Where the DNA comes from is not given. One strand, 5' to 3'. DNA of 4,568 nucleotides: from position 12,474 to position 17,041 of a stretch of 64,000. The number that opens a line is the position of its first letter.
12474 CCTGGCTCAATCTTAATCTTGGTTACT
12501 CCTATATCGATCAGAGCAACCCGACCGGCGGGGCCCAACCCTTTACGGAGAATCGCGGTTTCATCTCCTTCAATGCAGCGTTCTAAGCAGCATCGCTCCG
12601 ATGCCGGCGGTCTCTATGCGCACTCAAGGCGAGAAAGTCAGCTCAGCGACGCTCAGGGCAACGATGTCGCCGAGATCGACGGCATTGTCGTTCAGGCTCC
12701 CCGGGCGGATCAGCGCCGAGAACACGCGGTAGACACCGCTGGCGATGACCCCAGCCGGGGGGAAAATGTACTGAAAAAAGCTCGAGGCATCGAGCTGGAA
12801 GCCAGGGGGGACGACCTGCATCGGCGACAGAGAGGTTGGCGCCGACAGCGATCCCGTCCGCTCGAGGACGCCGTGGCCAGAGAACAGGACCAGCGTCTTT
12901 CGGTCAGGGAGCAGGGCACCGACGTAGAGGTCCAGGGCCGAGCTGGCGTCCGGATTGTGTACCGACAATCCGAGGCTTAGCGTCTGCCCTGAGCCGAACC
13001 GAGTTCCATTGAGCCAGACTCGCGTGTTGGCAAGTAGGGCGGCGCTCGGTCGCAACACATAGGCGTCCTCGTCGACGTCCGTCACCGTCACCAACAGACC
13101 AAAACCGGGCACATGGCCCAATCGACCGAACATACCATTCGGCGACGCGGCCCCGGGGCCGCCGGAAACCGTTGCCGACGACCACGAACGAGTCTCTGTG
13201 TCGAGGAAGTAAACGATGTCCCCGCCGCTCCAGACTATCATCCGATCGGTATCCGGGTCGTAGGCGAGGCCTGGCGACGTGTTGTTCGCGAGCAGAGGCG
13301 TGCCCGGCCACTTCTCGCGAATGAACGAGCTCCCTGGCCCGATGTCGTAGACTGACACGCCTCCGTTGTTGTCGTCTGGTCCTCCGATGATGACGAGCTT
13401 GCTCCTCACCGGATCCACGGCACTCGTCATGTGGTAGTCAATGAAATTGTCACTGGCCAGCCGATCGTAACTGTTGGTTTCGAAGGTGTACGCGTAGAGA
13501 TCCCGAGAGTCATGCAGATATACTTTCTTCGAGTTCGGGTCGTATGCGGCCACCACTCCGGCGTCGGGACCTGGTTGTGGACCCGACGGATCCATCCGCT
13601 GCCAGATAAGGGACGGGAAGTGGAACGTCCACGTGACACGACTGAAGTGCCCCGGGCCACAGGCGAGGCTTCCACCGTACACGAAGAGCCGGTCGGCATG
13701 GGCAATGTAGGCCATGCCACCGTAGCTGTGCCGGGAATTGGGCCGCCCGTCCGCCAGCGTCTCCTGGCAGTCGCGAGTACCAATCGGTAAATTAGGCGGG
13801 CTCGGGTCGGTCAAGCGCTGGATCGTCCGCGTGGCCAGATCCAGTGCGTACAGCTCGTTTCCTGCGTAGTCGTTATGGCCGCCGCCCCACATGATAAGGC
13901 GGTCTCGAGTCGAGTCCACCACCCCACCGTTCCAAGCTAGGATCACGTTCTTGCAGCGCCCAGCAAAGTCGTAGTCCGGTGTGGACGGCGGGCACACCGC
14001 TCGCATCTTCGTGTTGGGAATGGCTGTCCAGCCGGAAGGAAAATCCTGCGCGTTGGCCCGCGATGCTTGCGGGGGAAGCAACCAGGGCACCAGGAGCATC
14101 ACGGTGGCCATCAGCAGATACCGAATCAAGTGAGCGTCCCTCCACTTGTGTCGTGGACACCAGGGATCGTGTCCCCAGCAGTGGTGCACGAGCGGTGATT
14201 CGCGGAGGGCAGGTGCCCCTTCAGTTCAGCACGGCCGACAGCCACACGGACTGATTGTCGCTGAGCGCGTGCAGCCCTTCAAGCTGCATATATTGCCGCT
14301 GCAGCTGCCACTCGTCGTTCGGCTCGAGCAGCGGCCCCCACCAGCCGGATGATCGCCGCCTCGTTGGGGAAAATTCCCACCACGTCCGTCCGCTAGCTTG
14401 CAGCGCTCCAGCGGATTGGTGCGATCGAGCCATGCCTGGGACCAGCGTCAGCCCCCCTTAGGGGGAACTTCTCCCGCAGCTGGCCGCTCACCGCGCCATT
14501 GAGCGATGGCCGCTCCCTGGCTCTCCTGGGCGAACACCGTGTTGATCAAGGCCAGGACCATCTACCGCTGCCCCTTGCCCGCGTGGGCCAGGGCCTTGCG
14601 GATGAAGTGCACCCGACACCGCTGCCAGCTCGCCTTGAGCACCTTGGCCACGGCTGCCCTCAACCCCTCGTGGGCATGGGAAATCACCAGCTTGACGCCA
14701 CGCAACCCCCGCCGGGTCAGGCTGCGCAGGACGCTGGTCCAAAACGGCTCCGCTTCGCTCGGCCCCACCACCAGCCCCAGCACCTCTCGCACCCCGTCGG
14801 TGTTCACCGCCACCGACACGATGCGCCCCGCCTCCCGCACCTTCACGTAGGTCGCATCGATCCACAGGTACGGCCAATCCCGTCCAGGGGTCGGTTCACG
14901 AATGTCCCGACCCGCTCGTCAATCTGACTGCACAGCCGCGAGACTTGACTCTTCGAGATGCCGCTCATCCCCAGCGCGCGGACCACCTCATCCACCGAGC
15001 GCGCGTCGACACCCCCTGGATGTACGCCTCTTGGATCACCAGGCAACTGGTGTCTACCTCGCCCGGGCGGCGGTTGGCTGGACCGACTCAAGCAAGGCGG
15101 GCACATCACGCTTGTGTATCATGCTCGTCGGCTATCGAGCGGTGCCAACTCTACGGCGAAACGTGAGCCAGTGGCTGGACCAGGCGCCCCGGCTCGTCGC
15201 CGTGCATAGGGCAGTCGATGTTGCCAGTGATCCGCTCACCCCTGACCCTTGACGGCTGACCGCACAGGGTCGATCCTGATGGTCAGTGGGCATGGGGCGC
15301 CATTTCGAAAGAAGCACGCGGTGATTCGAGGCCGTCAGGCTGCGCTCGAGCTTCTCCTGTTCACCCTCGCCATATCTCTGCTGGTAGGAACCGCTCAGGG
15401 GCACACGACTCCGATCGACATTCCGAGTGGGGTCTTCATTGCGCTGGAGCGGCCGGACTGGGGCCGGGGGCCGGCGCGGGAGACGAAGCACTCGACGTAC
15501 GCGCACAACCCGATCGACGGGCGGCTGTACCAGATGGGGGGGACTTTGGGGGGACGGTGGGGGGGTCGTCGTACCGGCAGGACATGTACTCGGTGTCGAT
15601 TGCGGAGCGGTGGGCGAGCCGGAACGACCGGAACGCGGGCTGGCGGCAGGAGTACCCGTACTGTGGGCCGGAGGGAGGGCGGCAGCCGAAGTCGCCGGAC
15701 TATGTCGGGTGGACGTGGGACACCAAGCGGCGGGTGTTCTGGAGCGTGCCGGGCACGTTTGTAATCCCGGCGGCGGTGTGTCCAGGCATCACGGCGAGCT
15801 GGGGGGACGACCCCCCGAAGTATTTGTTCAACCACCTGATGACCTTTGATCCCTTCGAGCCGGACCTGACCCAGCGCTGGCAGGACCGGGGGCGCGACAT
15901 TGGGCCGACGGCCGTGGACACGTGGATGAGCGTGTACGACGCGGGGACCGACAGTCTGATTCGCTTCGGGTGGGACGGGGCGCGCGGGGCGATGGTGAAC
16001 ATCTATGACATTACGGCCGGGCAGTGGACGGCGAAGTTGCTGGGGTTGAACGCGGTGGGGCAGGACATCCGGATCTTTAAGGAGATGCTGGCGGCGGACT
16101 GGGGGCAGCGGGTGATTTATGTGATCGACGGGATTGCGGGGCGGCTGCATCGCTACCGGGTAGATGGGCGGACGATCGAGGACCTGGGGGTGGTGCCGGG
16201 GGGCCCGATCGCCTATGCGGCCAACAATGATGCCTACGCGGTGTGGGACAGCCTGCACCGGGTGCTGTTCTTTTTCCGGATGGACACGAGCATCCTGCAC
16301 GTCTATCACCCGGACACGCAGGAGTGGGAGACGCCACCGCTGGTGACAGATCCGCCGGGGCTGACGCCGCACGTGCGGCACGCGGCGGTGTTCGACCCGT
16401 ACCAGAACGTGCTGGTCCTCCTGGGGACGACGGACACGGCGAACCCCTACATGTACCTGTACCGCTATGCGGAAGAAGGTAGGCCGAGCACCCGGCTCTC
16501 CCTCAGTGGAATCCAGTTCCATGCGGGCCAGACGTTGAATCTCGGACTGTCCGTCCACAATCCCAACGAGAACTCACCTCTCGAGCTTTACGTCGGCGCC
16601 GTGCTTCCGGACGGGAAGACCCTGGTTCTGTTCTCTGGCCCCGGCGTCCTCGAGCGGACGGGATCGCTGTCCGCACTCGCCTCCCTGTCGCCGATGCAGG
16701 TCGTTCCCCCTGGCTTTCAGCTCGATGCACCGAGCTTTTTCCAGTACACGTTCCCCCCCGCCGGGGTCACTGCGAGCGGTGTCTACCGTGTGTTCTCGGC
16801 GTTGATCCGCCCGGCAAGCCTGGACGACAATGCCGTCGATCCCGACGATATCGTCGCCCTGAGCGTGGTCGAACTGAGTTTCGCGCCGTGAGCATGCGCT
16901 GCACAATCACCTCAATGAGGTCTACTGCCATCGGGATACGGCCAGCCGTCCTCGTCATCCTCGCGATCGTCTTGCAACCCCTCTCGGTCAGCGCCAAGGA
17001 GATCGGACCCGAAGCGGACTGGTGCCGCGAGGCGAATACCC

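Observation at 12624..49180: Modular secreted-protein family flanking the EPS locus; one giant gene fuses the modules that are separate genes in the other block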

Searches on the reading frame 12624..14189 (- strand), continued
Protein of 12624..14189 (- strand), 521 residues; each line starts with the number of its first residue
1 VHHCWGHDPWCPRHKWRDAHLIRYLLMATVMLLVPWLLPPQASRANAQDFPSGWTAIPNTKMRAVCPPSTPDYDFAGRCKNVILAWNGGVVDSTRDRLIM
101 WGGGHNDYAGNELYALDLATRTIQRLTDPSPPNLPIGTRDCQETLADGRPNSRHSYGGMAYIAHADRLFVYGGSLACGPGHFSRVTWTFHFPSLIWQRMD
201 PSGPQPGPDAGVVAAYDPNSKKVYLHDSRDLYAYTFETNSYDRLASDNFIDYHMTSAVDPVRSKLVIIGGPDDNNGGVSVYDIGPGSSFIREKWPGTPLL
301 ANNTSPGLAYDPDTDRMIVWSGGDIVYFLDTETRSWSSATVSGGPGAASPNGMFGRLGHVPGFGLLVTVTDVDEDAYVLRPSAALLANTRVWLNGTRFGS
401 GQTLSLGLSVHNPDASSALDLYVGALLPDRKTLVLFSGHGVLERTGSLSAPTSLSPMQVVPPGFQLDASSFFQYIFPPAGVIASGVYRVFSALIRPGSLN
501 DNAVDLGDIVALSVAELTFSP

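Call 46: search_solved_structures(query=A4, max_evalue=1)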
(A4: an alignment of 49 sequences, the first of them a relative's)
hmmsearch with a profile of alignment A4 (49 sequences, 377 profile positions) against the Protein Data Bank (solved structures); distinct sequences matched with E-value up to 1: 32.
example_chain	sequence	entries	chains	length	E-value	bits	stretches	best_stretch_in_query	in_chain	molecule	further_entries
9o04_C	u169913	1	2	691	5.6e-12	48.3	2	143-195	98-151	F-box only protein 42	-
5gq0_B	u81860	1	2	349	5.4e-06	28.6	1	149-193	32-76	Epithiospecifier protein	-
9d1i_A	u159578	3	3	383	1.6e-05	27.1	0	151-190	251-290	Kelch domain-containing protein 3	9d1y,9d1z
9d8p_A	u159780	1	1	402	4e-05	25.7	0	143-218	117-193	Kelch domain-containing protein 10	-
5gqt_A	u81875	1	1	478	5.3e-05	25.3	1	150-325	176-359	Nitrile-specifier protein 1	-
8glv_Eb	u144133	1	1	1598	0.00011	24.3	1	152-205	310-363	Flagellar associated protein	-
9tp5_A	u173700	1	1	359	0.00026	23.1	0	120-196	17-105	Serine/threonine-protein phosphatase BSU1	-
8uxs_A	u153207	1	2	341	0.00042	22.4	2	148-197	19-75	Kelch domain-containing protein 2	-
9bc9_A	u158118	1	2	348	0.00074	21.6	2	148-197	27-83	Kelch domain-containing protein 2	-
8ebl_A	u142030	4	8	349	0.00078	21.5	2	148-197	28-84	Kelch domain-containing protein 2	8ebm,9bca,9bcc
5a10_A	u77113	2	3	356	0.0008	21.5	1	142-229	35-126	THIOCYANATE FORMING PROTEIN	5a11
8sh2_B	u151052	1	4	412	0.00092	21.3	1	148-197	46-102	Kelch domain-containing protein 2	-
6do3_A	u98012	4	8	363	0.00093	21.2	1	148-197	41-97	Kelch domain-containing protein 2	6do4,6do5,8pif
8sge_A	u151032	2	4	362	0.00095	21.2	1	148-197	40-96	Kelch domain-containing protein 2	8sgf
8ebn_A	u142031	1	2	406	0.0013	20.8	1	148-197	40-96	Kelch domain-containing protein 2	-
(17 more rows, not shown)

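Call 52: predict_structure(alignment_id=A4)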
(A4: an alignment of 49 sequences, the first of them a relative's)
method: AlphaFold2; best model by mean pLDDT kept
length: 501 residues; sequences in the alignment: 49
mean_pLDDT: 78.4   pTM: 0.73
mean pLDDT of the five models: 78.4, 78.2, 76.9, 76.4, 75.0
residues with pLDDT >= 90: 249; 70-90: 85; 50-70: 92; < 50: 75
segments of 3 or more residues with pLDDT < 50: 374-393, 410-413, 417-462
pLDDT, mean of each block of 10 residues (from residue 1): 55 58 73 96 93 87 90 97 69 95 94 72 89 88 98 83 94 97 94 94 97 98 97 96 97 90 98 88 93 96 95 93 91 95 96 96 76 45 43 52 58 45 28 30 34 40 55 64 62 60 45
secondary structure, 60 per line:
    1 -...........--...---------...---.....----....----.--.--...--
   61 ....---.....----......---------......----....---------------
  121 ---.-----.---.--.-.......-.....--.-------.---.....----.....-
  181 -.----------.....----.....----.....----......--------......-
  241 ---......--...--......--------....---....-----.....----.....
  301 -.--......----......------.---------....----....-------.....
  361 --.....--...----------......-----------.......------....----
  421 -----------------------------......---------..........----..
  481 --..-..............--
elements in order: H2-12 E33-37 H42-45 H61-64 E68-72 E77-82 E92-97 E102-105 E139-142 E147-151 E166-170 E175-179 E193-197 E202-206 E211-215 E220-225 E234-239 E244-249 E257-262 E271-274 H278-281 E287-291 E296-300 E305-310 E315-320 E337-340 E345-348 E356-360 H363-367 E370-372 E383-388 E400-406 E413-416 E450-455 E465-474 E489-499

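Call 65: list_cluster_members(proteins=[P0054, P0002, P0056, P0003, P0185, P0187, P0215, P0005, P0294, P0296])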
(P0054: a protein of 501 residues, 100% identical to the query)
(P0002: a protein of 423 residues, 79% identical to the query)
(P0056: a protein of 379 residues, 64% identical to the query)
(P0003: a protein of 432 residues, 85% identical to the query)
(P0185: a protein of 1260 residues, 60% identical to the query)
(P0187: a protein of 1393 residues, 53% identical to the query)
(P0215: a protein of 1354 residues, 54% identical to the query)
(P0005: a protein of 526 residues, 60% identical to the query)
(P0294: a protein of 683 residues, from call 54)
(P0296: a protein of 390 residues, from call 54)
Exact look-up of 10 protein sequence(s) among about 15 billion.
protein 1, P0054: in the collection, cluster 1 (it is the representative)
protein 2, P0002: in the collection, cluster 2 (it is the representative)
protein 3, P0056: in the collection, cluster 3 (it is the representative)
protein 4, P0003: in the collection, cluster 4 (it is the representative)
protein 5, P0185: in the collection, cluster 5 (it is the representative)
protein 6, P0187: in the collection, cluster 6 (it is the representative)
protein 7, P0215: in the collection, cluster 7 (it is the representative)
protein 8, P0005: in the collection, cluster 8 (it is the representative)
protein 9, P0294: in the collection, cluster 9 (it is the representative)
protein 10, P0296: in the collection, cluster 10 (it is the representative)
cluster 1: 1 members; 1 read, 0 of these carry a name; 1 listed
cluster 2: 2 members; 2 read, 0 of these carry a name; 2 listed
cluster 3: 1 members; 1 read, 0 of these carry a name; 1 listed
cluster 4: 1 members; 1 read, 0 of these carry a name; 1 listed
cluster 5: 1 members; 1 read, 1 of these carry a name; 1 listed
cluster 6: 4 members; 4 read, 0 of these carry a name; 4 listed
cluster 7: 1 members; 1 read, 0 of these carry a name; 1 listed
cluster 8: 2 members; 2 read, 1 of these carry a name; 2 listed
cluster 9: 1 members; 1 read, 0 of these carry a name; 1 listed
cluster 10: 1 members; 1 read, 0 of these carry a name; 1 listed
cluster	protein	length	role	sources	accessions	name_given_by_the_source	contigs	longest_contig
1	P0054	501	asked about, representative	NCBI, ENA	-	-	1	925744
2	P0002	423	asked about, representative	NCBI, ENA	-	-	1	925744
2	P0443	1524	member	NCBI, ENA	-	-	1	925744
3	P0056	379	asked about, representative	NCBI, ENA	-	-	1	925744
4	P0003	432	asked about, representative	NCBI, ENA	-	-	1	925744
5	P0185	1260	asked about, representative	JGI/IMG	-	hypothetical protein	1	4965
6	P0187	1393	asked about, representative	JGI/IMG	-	-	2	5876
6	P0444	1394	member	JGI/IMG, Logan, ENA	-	-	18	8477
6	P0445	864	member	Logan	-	-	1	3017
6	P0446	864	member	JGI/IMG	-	-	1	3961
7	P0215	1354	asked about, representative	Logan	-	-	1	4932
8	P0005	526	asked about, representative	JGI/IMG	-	hypothetical protein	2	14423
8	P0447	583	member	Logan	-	-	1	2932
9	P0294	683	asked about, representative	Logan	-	-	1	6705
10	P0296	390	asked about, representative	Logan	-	-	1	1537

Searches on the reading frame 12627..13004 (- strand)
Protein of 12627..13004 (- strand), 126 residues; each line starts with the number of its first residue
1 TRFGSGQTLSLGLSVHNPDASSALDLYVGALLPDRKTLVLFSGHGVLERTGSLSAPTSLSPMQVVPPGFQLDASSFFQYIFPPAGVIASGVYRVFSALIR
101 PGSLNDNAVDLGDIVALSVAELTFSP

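Call 54: search_protein_representatives(alignment_id=A3)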
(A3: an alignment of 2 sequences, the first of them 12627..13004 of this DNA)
Query: 2 sequences, 126 profile positions. Proteins with E-value up to 0.001 (for the whole library): 380; up to 1e-10: 121; up to 1e-30: 2. The best 150 are listed.
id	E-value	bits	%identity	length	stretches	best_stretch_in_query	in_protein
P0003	3.0e-74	263.2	-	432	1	1-126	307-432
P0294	5.7e-31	123.4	-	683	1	2-126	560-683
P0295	1.8e-30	121.7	-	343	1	2-126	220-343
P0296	9.9e-29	116.2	-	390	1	2-125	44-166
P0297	5.5e-28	113.8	-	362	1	2-126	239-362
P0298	1.6e-27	112.3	-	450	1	2-126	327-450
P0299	2.4e-27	111.7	-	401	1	2-126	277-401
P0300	3.6e-27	111.1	-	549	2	2-126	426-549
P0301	3.8e-27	111.0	-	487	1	2-125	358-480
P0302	6.4e-27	110.3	-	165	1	2-126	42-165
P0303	1.0e-26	109.6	-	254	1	2-126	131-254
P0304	1.3e-26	109.3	-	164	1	1-126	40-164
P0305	1.8e-26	108.9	-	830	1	2-125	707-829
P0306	2.7e-26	108.3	-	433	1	2-126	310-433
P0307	5.4e-26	107.3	-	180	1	2-126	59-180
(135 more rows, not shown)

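Call 58: search_protein_families(library=pfam, alignment_id=A6, max_evalue=0.00001)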
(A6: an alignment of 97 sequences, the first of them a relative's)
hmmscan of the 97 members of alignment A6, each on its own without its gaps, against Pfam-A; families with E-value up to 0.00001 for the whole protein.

A. member 1, P0294 (683 aa): 0 families

B. families by the number of members that match (of 97 scanned): 47 families (the first 25 are shown)
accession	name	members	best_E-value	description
PF00082.27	Peptidase_S8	6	4.3e-42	Subtilase family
PF18998.6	Flg_new_2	5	1e-17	Divergent InlB B-repeat domain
PF13517.12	FG-GAP_3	4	7.3e-48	FG-GAP-like repeat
PF01839.29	FG-GAP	4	1.8e-25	FG-GAP repeat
PF21783.3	YNCE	4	8.4e-18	YNCE-like beta-propeller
PF10282.15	Lactonase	4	2.4e-17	Lactonase, 7-bladed beta-propeller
PF25174.1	Beta-prop_THOC3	4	1e-15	THOC3 beta-propeller domain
PF01551.29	Peptidase_M23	3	2e-23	Peptidase family M23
PF00932.25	LTD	3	1e-11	Lamin Tail Domain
PF06739.17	SBBP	2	1e-59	Beta-propeller repeat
PF02868.21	Peptidase_M4_C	2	2e-36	Thermolysin metallopeptidase, alpha-helical domain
PF01447.24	Peptidase_M4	2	4.8e-26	Thermolysin metallopeptidase, catalytic domain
PF13229.12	Beta_helix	2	7.1e-22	Right handed beta helix region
PF13964.12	Kelch_6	2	3.2e-16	Kelch motif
PF07250.17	Glyoxal_oxid_N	2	9.5e-16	Glyoxal oxidase N-terminus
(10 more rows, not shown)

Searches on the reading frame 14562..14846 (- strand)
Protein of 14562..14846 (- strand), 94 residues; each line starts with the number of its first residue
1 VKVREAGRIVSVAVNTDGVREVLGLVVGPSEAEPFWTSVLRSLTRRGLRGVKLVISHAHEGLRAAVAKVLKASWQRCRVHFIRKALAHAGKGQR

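Call 69: search_protein_families(library=pfam, proteins=[window:14562-14846:-], max_evalue=0.05)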
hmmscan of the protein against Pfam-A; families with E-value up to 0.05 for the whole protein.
window:14562-14846:- (94 aa): 1 family
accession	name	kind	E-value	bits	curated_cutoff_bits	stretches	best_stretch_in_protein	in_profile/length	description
PF00872.24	Transposase_mut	-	4.6e-27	95.3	21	1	2-92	171-268/379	Transposase, Mutator family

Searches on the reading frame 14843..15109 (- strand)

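Call 69: search_protein_families(library=pfam, proteins=[window:14843-15109:-], max_evalue=0.05)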
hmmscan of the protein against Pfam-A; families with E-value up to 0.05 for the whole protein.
window:14843-15109:- (88 aa): 1 family
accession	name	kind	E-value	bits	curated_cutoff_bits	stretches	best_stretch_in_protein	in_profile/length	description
PF00872.24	Transposase_mut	-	2.7e-08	33.6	21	1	33-76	114-157/379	Transposase, Mutator family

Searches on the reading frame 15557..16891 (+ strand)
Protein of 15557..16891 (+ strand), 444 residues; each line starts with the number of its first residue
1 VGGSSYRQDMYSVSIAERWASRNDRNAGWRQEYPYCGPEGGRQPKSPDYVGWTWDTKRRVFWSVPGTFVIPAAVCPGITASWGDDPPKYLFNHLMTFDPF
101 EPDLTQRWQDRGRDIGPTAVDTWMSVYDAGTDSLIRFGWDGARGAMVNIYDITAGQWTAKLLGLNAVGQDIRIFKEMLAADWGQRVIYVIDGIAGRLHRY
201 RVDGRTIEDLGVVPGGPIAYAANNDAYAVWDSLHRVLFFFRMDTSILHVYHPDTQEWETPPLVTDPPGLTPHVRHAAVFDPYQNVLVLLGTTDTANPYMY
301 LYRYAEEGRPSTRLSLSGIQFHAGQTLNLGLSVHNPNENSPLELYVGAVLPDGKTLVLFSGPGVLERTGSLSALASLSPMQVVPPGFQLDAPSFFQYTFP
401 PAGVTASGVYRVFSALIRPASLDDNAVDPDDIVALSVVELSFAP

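Call 4: search_protein_families(library=pfam, proteins=[window:15557-16891:+], max_evalue=0.01)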
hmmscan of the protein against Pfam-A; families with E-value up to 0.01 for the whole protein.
window:15557-16891:+ (444 aa): 1 family
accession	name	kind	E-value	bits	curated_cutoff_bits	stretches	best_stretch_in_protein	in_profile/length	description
PF24681.1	Kelch_KLHDC2_KLHL20_DRC7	-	0.0095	15.7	50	0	244-293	25-72/221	KLHDC2/KLHL20/DRC7 Kelch-repeats domain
